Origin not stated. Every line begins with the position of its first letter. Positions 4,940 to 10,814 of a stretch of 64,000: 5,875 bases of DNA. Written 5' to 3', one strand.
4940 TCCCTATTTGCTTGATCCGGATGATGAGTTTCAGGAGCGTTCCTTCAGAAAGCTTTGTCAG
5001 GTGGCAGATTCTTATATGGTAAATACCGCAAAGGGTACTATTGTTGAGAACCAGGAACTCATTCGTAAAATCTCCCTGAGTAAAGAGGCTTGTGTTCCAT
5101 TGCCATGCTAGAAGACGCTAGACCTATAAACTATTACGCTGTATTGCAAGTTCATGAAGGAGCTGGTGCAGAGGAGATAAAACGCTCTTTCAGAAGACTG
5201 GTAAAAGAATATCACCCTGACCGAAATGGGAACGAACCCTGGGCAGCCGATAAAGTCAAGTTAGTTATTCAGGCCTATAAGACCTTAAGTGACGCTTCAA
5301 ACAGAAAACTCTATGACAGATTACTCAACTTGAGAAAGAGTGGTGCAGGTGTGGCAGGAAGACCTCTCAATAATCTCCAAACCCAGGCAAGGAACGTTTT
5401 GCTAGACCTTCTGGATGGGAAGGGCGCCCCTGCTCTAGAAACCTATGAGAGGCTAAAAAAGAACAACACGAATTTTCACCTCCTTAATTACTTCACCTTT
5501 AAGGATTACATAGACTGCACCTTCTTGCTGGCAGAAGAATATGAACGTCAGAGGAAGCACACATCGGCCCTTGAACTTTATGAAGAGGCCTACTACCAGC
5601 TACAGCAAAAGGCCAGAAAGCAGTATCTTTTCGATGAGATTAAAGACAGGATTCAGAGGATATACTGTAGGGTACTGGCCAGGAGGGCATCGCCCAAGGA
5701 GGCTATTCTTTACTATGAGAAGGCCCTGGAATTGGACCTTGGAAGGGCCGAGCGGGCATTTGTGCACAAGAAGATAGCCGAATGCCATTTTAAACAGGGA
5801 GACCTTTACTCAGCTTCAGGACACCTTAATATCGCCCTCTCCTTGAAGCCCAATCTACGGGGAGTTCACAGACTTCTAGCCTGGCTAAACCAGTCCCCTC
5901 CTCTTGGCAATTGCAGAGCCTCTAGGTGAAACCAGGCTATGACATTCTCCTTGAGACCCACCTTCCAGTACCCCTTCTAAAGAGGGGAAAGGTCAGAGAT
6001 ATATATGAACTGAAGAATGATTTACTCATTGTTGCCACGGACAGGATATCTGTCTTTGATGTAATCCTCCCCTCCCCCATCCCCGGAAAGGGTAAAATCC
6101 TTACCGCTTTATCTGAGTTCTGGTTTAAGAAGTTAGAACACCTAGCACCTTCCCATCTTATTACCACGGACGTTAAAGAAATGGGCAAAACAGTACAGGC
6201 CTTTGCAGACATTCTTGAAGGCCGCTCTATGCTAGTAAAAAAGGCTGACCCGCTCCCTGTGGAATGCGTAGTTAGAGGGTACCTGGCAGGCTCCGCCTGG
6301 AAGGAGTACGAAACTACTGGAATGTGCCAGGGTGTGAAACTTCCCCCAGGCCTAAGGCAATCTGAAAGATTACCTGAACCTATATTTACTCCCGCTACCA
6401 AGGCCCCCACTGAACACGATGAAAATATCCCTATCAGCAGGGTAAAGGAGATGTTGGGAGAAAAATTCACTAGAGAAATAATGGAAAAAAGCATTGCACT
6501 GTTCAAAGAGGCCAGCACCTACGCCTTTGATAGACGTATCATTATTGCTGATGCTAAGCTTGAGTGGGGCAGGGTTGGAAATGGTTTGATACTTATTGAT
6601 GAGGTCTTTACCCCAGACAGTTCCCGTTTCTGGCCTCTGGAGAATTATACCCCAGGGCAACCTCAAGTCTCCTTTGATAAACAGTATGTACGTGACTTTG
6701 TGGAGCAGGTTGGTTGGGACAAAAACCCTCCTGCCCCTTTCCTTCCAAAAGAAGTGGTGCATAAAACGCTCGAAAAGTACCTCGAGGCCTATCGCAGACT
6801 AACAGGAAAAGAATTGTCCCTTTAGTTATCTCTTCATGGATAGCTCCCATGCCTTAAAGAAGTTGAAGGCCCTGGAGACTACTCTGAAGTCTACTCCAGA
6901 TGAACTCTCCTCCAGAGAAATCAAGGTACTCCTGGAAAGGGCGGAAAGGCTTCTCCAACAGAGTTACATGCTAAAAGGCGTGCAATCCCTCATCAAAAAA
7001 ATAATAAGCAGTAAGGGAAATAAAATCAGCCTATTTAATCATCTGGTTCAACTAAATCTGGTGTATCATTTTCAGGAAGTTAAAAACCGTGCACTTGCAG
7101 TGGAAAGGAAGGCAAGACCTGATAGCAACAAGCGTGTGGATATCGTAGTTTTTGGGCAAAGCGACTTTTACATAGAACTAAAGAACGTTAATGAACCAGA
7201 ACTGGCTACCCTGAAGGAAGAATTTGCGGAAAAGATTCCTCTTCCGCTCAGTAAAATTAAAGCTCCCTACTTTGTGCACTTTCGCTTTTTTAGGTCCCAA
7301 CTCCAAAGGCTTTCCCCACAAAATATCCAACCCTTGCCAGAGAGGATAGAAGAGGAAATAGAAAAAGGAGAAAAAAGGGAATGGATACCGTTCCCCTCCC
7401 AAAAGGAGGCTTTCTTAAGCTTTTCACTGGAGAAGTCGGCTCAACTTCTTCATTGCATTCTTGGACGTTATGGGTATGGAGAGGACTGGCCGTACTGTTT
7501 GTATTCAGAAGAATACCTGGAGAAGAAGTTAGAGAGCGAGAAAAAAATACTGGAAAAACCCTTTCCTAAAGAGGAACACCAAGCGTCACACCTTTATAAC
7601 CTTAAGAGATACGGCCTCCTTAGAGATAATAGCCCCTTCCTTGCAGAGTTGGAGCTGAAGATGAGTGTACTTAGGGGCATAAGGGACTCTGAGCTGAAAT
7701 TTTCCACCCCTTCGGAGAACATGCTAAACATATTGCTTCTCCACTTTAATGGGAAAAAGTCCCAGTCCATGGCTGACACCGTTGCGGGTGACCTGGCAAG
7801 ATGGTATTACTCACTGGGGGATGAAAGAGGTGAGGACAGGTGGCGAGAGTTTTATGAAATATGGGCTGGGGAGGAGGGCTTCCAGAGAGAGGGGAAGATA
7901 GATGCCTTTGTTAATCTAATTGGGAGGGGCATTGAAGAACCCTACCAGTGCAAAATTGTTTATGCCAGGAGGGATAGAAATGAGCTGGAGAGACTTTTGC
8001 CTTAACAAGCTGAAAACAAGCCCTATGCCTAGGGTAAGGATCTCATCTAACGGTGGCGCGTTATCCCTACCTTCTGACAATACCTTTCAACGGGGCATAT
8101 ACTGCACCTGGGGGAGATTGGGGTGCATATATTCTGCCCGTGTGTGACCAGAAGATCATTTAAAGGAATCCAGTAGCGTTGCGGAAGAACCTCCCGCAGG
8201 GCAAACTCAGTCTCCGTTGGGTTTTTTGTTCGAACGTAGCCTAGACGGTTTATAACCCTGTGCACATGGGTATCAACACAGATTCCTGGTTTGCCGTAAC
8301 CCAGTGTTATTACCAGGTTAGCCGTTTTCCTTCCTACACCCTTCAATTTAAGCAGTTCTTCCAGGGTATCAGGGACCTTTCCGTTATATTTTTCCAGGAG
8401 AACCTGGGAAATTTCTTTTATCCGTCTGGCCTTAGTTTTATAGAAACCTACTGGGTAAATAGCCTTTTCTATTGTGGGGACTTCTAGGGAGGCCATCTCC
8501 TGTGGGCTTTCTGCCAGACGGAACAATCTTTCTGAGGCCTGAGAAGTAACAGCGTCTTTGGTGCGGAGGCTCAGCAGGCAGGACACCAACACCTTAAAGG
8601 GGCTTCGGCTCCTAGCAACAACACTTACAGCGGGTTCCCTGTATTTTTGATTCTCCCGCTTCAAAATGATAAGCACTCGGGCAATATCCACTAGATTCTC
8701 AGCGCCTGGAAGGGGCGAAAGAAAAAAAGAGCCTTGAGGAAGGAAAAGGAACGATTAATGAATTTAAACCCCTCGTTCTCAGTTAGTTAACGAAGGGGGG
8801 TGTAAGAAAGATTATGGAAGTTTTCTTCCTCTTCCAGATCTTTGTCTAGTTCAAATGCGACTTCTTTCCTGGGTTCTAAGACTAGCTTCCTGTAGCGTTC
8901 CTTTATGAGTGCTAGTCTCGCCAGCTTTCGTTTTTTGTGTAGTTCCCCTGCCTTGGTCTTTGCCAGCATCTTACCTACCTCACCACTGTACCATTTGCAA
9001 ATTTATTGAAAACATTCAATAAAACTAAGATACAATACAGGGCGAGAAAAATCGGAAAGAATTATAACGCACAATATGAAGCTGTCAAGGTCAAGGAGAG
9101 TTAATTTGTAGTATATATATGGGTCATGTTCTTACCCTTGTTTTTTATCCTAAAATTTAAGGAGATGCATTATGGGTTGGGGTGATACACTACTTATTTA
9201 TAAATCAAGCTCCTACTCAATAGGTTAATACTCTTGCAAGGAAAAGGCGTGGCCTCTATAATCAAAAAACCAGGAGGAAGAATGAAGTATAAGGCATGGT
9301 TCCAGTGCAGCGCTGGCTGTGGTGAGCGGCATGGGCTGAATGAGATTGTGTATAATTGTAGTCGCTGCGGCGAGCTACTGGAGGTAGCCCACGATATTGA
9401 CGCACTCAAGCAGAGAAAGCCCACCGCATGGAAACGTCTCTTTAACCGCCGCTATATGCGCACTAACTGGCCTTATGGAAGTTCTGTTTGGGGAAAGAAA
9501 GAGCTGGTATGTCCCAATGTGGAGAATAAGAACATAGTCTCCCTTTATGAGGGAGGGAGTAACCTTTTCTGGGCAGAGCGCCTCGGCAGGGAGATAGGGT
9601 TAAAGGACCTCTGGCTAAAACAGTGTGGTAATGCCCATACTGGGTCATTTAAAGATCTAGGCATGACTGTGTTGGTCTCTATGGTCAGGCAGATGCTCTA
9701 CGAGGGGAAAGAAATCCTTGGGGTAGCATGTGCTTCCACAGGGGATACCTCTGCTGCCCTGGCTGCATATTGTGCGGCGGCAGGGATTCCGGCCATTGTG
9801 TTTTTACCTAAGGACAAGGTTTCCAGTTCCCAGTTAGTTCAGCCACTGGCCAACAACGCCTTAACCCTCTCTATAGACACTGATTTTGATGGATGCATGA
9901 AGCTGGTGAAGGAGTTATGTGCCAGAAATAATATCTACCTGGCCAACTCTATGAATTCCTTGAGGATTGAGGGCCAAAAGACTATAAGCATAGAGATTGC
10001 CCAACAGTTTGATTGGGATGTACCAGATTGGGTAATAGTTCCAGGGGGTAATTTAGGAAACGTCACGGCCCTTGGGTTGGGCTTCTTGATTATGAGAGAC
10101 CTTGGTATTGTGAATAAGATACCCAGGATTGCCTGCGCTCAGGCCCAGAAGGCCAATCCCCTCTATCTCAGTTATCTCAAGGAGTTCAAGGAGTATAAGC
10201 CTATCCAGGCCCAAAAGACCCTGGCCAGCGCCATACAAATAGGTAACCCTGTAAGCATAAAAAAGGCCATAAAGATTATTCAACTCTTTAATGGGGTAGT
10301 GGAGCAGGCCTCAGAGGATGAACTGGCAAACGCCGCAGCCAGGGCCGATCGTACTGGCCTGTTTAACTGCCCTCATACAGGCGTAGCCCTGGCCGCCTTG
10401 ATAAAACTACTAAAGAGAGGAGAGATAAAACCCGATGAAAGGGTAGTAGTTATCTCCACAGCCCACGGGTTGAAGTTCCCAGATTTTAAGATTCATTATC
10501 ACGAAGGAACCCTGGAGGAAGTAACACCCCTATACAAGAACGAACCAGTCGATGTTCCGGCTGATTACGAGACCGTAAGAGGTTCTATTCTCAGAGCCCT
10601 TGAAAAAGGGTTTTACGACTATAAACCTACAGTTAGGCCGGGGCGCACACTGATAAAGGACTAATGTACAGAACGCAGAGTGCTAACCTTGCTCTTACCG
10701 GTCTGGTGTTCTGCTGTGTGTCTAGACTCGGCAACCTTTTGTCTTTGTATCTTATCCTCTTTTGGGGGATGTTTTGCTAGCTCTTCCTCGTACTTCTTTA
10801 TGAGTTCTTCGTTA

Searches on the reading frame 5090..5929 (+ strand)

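Call 16: search_protein_families(library=pfam, proteins=[window:5090-5929:+], max_evalue=0.00001)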
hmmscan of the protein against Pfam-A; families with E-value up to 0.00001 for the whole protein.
window:5090-5929:+ (279 aa): 5 families
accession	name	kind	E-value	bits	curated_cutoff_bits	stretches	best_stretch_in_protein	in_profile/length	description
PF00226.36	DnaJ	-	5.9e-20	71.6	27.8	1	14-76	1-63/63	DnaJ domain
PF07719.23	TPR_2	-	2.1e-08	34.1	27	0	223-255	1-33/34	Tetratricopeptide repeat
PF00515.34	TPR_1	-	2.6e-08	33.8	27.8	0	203-216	18-31/34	Tetratricopeptide repeat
PF13428.12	TPR_14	-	2.2e-06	28.2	23.5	0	187-216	2-31/44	Tetratricopeptide repeat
PF12895.13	ANAPC3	-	9.7e-06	26.2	27.2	0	203-263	6-62/82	Anaphase-promoting complex, cyclosome, subunit 3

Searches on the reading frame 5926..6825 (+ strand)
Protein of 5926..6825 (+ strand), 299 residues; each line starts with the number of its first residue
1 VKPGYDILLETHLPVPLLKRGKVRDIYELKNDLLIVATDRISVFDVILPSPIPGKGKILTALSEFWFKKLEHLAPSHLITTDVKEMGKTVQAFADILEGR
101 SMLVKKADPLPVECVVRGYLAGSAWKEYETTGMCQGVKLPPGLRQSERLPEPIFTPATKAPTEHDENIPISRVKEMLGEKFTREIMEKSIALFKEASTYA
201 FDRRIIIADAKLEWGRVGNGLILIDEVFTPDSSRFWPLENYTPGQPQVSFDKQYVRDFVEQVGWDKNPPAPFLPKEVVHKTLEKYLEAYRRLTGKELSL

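Call 16: search_protein_families(library=pfam, proteins=[window:5926-6825:+], max_evalue=0.00001)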
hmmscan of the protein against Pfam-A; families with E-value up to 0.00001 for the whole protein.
window:5926-6825:+ (299 aa): 1 family
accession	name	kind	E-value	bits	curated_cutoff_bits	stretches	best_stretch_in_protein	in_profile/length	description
PF01259.24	SAICAR_synt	-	2.6e-69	234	20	1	18-267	2-229/233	SAICAR synthetase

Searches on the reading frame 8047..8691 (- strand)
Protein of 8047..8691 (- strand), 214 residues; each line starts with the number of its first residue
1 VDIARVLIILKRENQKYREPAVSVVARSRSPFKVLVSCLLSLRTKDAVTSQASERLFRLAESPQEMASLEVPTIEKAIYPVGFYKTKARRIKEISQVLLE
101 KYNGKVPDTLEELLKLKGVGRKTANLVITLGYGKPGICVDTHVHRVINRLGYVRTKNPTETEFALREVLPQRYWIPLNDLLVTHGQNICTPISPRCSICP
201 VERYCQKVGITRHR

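Call 16: search_protein_families(library=pfam, proteins=[window:8047-8691:-], max_evalue=0.00001)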
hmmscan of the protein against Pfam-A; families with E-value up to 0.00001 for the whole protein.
window:8047-8691:- (214 aa): 2 families
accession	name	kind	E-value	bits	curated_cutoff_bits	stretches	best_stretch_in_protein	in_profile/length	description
PF00730.31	HhH-GPD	-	6.7e-25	88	26.2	1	36-170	1-107/108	HhH-GPD superfamily base excision DNA repair protein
PF00633.29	HHH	-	2.7e-09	36.8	24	1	101-128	1-28/30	Helix-hairpin-helix motif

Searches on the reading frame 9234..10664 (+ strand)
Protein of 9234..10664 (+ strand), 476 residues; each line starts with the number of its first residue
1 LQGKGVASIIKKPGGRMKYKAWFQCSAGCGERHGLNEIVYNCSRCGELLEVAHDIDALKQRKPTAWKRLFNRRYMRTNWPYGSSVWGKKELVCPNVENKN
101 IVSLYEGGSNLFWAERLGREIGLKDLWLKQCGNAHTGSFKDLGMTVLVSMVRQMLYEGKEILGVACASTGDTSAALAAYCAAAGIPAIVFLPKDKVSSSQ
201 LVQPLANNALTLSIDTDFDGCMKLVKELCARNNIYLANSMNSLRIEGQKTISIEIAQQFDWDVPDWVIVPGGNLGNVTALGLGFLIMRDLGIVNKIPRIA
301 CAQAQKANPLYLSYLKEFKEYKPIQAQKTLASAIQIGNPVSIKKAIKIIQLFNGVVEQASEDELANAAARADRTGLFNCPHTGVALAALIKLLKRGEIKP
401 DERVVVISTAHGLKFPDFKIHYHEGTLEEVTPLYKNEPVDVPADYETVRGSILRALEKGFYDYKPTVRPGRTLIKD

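Call 16: search_protein_families(library=pfam, proteins=[window:9234-10664:+], max_evalue=0.00001)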
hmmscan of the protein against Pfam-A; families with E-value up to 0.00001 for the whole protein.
window:9234-10664:+ (476 aa): 1 family
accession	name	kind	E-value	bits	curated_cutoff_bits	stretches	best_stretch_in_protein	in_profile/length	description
PF00291.31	PALP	-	4e-58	197.5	35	1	102-409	1-294/295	Pyridoxal-phosphate dependent enzyme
